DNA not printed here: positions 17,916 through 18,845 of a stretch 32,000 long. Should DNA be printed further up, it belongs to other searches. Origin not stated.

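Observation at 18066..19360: Diverged stand-alone copy of the g15-like N-terminal module, directly upstream of the full-length baseplate protein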

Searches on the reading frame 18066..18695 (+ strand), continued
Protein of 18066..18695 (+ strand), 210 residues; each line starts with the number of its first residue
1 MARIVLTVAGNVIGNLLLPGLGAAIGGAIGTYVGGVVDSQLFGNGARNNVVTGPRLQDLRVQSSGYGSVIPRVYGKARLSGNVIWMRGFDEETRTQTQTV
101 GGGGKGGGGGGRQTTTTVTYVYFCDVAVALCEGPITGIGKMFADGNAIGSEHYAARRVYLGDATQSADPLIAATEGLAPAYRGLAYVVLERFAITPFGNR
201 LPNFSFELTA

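Call 29: search_solved_structures(query=A3, max_evalue=0.01, show_alignments=2)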
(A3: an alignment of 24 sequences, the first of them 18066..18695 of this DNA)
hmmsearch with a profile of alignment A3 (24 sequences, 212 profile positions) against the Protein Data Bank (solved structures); distinct sequences matched with E-value up to 0.01: 2.
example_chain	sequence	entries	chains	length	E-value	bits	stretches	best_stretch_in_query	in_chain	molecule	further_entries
6tba_8A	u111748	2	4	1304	1.6e-47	165.4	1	1-210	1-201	Uncharacterized protein | Putative gene transfer agent protein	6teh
8gtc_M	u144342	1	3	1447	9.7e-39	136.7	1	1-210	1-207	Megatron protein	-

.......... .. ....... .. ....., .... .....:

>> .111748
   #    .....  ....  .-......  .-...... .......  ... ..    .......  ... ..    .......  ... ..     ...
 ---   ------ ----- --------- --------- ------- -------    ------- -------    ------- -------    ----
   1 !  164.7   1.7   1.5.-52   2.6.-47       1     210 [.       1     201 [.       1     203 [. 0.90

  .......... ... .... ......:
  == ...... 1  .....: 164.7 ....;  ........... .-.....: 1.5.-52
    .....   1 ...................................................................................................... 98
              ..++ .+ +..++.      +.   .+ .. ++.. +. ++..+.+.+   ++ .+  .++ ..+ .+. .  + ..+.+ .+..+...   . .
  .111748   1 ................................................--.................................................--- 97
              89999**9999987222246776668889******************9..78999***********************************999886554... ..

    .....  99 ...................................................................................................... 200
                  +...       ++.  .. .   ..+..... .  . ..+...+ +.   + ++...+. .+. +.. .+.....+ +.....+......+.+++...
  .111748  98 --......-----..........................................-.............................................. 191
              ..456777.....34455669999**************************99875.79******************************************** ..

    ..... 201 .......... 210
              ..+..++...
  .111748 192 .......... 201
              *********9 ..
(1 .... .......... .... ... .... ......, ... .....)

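Call 31: find_related_loci(query=A3, collection=viral_contigs, flank=6000)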
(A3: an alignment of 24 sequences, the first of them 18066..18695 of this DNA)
Query A3 (210 aa) in viral_contigs; peptide patterns used: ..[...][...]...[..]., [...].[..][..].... (x = any residue, [..] = any of these).
218 stretches matched a pattern; 59 encode a relative of the query (tblastn E <= 1e-3); 59 distinct loci.
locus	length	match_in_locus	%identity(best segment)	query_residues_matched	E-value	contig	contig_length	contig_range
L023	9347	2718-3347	98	1-210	4e-135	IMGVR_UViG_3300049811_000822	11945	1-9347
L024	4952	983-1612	98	1-210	5e-136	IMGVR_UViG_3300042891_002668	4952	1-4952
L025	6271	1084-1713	98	1-210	3e-134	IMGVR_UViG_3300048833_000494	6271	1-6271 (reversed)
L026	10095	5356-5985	98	1-210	3e-134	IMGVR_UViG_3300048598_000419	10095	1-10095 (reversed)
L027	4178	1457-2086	96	1-210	4e-136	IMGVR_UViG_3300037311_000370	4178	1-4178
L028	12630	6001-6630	98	1-210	7e-134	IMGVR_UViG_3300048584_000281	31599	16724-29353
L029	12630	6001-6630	98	1-210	8e-134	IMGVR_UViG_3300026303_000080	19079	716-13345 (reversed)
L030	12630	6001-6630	98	1-210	5e-133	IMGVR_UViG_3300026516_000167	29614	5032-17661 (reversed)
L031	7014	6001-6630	96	1-210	8e-132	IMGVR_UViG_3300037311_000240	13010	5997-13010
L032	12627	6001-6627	97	1-210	3e-131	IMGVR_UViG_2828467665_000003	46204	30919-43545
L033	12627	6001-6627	95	1-210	3e-129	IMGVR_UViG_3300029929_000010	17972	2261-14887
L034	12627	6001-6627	95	1-210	3e-129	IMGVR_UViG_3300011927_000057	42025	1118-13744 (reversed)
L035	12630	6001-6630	95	1-210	1e-102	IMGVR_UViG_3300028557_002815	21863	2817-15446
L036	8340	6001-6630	95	1-210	1e-102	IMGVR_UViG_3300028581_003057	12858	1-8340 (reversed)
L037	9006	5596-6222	90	1-210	7e-96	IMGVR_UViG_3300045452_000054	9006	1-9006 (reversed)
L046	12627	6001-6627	68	1-208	2e-64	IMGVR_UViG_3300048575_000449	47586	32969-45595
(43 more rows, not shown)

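Call 36: predict_structure(alignment_id=A4)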
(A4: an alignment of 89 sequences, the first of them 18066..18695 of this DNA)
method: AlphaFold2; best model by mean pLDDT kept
length: 210 residues; sequences in the alignment: 89
mean_pLDDT: 70.5   pTM: 0.65
mean pLDDT of the five models: 70.5, 68.4, 67.1, 64.4, 63.7
residues with pLDDT >= 90: 60; 70-90: 64; 50-70: 29; < 50: 57
segments of 3 or more residues with pLDDT < 50: 1-20, 22-24, 26-46, 102-110
pLDDT, mean of each block of 10 residues (from residue 1): 27 34 46 40 50 61 55 90 83 73 45 69 90 93 91 92 91 80 93 84 91
secondary structure, 60 per line:
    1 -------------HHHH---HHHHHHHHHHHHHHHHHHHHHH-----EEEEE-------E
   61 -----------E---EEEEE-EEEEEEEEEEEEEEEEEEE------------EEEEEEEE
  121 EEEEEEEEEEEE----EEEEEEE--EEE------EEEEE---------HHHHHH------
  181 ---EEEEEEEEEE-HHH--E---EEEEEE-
elements in order: H14-17 H21-42 E48-52 E76-80 E82-100 E113-132 E137-143 E146-148 E155-159 H169-174 E184-193 E204-209

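Call 40: fold_search(model_id=the predicted structure, library=pdb)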
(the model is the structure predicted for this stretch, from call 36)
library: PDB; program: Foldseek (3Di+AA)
matches with E <= 10: 278; with E <= 0.001: 2
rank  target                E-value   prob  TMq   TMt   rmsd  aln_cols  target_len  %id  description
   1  6tba_8A               1.7e-09  1.00  0.50  0.25  21.4       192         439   40  Virion of native gene transfer agent (GTA) particle (released 2020-07-22)
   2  8gtc_M                3.2e-06  1.00  0.49  0.09  24.4       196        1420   39  Cryo-EM model of the marine siphophage vB_DshS-R4C baseplate-tail complex (released 2023-07-12)
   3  7zhj_b                7.2e-02  0.97  0.36  0.09   6.7       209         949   15  Tail tip of siphophage T5 : tip proteins (released 2023-02-08)
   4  7zqp_b                9.4e-02  0.98  0.39  0.12  11.2       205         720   15  Tail tip of siphophage T5 : open cone after interaction with bacterial receptor FhuA (released 2023-02-08)
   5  8s09_7                2.2e-01  0.16  0.14  0.07  14.5       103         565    9  H. sapiens MCM2-7 double hexamer bound to double stranded DNA (released 2024-10-02)
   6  8gtb_A                2.2e-01  0.07  0.14  0.19  11.9       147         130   12  Cryo-EM structure of the marine siphophage vB_DshS-R4C tail tube protein (released 2023-07-12)
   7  8vjh_A                2.3e-01  0.96  0.31  0.09   5.0       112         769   15  Cryo-EM of tail-tip of bacteriophage Chi (released 2024-10-02)
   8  8b9d_7                2.3e-01  0.16  0.14  0.06  14.4       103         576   10  Human replisome bound by Pol Alpha (released 2023-08-09)
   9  5j7o_A                3.0e-01  0.21  0.23  0.10  19.5       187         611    8  Faustovirus major capsid protein (released 2016-05-18)
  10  9j1j_B                3.2e-01  0.08  0.15  0.18  12.4       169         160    9  Cap region of monocin (released 2025-01-08)
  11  9ioz_J                3.6e-01  0.90  0.39  0.11  10.8       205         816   13  Structure of the bacteriophage T5 tail tip complex (released 2024-09-04)
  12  7p30_3                4.0e-01  0.11  0.14  0.06  18.0       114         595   10  3.0 A resolution structure of a DNA-loaded MCM double hexamer (released 2022-02-02)
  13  9n71_A                4.0e-01  0.01  0.10  0.08  22.7       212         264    8  Tail tube structure of Acinetobacter baumannii phage Mystique (released 2025-03-19)
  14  8eon_A                4.2e-01  0.13  0.20  0.23   9.5       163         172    7  Pseudomonas phage E217 baseplate complex (released 2023-07-26)
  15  9j1k_A                4.2e-01  0.04  0.13  0.16  16.5       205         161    5  Tip region of monocin (released 2025-01-08)
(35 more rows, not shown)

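Call 43: get_annotated_region(hit=H77, flank=12000)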
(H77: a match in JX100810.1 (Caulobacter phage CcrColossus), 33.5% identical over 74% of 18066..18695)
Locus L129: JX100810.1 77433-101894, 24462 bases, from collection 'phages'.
description: Caulobacter phage CcrColossus, complete genome.
organism: Caulobacter phage CcrColossus (NCBI taxid 1211640)
taxonomy: Viruses; Duplodnaviria; Heunggongvirae; Uroviricota; Caudoviricetes; Dolichocephalovirinae; Colossusvirus; Colossusvirus colossus
host: Caulobacter crescentus; source: surface water; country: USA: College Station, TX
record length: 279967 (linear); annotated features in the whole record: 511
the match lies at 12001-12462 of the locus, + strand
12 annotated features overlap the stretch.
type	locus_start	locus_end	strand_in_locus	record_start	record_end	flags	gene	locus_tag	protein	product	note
CDS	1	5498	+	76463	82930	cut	-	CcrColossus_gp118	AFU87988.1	putative tail tape measure protein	-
CDS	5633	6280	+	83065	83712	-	-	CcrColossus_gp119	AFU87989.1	DUF2460 protein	-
CDS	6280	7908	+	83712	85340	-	-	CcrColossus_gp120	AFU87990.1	putative tail protein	-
CDS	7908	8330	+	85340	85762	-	-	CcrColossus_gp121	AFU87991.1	putative NlpC/P60 family cell wall peptidase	-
CDS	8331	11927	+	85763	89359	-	-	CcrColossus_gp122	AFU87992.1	putative tail protein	-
CDS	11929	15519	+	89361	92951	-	-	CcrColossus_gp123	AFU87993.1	putative tail protein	-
CDS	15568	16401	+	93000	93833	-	-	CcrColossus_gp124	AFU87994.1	hypothetical protein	-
CDS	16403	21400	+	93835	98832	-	-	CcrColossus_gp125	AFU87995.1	putative tail protein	-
CDS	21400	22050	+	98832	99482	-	-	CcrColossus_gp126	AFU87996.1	putative alpha-2,3-sialyltransferase-like protein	-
CDS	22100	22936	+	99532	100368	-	-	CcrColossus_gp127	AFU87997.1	hypothetical protein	-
CDS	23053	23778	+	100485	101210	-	-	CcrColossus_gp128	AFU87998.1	hypothetical protein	-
CDS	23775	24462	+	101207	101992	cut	-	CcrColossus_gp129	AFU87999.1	putative nucleotide-diphospho-sugar transferase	-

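Call 52: list_cluster_members(proteins=[window:18066-18695:+, window:18710-22522:+, P0034, P0018, P0029])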
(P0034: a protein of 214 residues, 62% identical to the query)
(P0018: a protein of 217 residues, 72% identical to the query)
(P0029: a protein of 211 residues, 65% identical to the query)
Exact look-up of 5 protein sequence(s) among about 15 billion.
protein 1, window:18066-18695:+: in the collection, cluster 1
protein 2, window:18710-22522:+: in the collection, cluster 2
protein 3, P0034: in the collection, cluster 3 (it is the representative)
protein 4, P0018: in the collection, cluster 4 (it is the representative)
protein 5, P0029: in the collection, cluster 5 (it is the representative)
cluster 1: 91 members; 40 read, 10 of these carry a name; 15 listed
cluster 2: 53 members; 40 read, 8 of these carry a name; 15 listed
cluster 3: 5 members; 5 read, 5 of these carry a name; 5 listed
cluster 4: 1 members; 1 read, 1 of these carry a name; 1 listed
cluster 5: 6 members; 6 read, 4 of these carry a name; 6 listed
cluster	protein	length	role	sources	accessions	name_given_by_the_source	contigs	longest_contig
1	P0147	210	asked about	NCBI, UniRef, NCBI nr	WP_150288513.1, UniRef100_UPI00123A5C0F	hypothetical protein [Rhabdaerophilum calidifontis] | hypothetical protein n=1 Tax=Rhabdaerophilum calidifontis TaxID=2604328 ...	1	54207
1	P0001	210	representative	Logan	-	-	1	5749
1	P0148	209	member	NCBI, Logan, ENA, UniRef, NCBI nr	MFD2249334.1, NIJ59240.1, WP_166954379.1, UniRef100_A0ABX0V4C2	hypothetical protein FHS82_003095 [Pseudochelatococcus lubricantis] | Uncharacterized protein n=1 Tax=Pseudochelatococcus lubricantis TaxID=1538102 ... | hypothetical protein [Pseudochelatococcus lubricantis]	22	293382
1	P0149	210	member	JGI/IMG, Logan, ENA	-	hypothetical protein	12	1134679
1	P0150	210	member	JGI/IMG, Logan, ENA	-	hypothetical protein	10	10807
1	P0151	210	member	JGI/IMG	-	hypothetical protein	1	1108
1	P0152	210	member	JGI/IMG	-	hypothetical protein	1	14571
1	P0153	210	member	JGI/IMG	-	hypothetical protein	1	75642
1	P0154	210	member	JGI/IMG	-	hypothetical protein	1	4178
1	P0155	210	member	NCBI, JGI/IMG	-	hypothetical protein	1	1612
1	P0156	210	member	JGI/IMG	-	hypothetical protein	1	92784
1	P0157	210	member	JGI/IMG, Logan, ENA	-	-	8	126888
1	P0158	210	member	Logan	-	-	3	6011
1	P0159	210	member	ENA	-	-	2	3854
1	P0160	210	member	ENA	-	-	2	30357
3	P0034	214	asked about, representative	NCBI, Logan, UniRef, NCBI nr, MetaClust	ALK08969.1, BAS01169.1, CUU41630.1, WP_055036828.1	hypothetical protein [Blastochloris viridis] | Gene transfer agent host specificity protein n=1 Tax=Blastochloris viridis TaxID=1079 ... | status=active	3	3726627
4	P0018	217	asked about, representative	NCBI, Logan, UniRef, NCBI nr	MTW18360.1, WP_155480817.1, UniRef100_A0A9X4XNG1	hypothetical protein GJ689_19340 [Rhodoplanes serenus] | Host specificity protein n=1 Tax=Rhodoplanes serenus TaxID=200615 RepID=A0A9X4XNG1_9BRAD | hypothetical protein [Rhodoplanes serenus]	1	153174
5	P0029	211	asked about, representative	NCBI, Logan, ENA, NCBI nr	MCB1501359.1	MAG: hypothetical protein KDK07_16500 [Bauldia sp.] | hypothetical protein [Bauldia sp.]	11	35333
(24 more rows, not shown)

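Call 53: search_protein_families(library=ncbifam, proteins=[window:18066-18695:+], max_evalue=0.01)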
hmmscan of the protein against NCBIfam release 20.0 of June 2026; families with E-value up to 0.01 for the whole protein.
window:18066-18695:+ (210 aa): 1 family
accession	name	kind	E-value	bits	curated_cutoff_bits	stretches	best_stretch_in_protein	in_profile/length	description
NF048004.1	GTA_megatron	equivalog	2.9e-71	240.7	800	1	1-209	1-201/1299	baseplate multidomain protein megatron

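Call 60: fold_search(model_id=the predicted structure, library=viral)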
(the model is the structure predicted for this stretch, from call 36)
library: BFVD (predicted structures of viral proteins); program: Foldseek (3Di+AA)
matches with E <= 10: 417; with E <= 0.001: 19
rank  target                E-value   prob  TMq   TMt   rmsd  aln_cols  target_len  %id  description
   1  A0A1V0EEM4            1.6e-15  1.00  0.60  0.48   7.8       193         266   35  Gene transfer agent host specificity protein [Caulobacter phage Ccr34]
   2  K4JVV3                1.4e-13  1.00  0.60  0.11   4.2       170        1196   36  Putative tail protein [Caulobacter phage CcrColossus]
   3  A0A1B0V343            3.4e-12  1.00  0.58  0.11  15.0       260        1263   29  (no name in the UniProt tables at hand)
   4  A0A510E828            7.8e-12  1.00  0.60  0.30   4.6       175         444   25  (no name in the UniProt tables at hand)
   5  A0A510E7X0            1.1e-11  1.00  0.62  0.16   4.6       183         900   30  (no name in the UniProt tables at hand)
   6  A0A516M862            1.4e-11  1.00  0.58  0.10   8.9       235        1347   26  (no name in the UniProt tables at hand)
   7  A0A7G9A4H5            8.8e-10  1.00  0.59  0.16   7.8       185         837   19  Rcc01698-like C-terminal domain-containing protein [Bacteriophage sp.]
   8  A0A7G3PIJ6            3.8e-07  1.00  0.58  0.15   9.6       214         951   20  Putative tail protein [Sphingomonas phage vB_StuS_MMDA13]
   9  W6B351                3.1e-06  1.00  0.41  0.09   6.5       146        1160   17  (no name in the UniProt tables at hand)
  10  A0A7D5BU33            1.2e-05  1.00  0.52  0.13  10.9       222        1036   17  Central tail hub [Stenotrophomonas phage vB_SmaS-AXL_3]
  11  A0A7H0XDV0            3.1e-05  1.00  0.42  0.37  18.9       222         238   18  Tail fiber protein [Escherichia phage vb_EcoM_bov22_2]
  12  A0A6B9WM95            7.1e-05  1.00  0.42  0.47  13.9       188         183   19  Putative tail fiber protein [Escherichia phage nomo]
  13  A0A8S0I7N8            9.9e-05  1.00  0.41  0.26  12.7       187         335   16  (no name in the UniProt tables at hand)
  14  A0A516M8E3            9.9e-05  1.00  0.40  0.11  13.2       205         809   16  (no name in the UniProt tables at hand)
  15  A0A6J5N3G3            3.8e-04  1.00  0.41  0.11  22.8       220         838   19  Tip attachment protein J [uncultured Caudovirales phage]
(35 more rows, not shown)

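Call 64: search_protein_representatives(alignment_id=A5)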
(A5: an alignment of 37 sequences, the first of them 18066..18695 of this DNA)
Query: 37 sequences, 212 profile positions. Proteins with E-value up to 0.001 (for the whole library): 10680; up to 1e-10: 7293; up to 1e-30: 2004. The best 150 are listed.
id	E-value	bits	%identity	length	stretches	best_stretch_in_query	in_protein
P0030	1.9e-116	403.7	-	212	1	1-212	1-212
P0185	1.3e-75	270.2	-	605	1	2-210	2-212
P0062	2.5e-64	233.4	-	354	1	2-210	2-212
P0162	2.9e-62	226.6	-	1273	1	1-210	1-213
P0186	1.0e-60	221.5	-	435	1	1-210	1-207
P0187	2.3e-60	220.4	-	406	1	1-210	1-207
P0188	2.8e-59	216.8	-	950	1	1-210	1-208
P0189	3.1e-59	216.7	-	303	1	1-210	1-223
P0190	3.7e-59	216.5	-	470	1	1-210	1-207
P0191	4.0e-59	216.4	-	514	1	1-210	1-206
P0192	2.5e-58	213.7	-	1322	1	1-210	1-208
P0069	5.6e-58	212.6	-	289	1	1-211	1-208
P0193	5.9e-58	212.5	-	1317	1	1-211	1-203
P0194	7.6e-58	212.2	-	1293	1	1-210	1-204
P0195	1.1e-57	211.7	-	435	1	1-211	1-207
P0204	6.9e-56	205.8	-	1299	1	1-210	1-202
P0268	6.9e-50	186.2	-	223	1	1-211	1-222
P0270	1.5e-49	185.1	-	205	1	1-211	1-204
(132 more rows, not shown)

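Call 66: find_encoding_contigs(protein=P0270, flank=6000, max_places=2)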
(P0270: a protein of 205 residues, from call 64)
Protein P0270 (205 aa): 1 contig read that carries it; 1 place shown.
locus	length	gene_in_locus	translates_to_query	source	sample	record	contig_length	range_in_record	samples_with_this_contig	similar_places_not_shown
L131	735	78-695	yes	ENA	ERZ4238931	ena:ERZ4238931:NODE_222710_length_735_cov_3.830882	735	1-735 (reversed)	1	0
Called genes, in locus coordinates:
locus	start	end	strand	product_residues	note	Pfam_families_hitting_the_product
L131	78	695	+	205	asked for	-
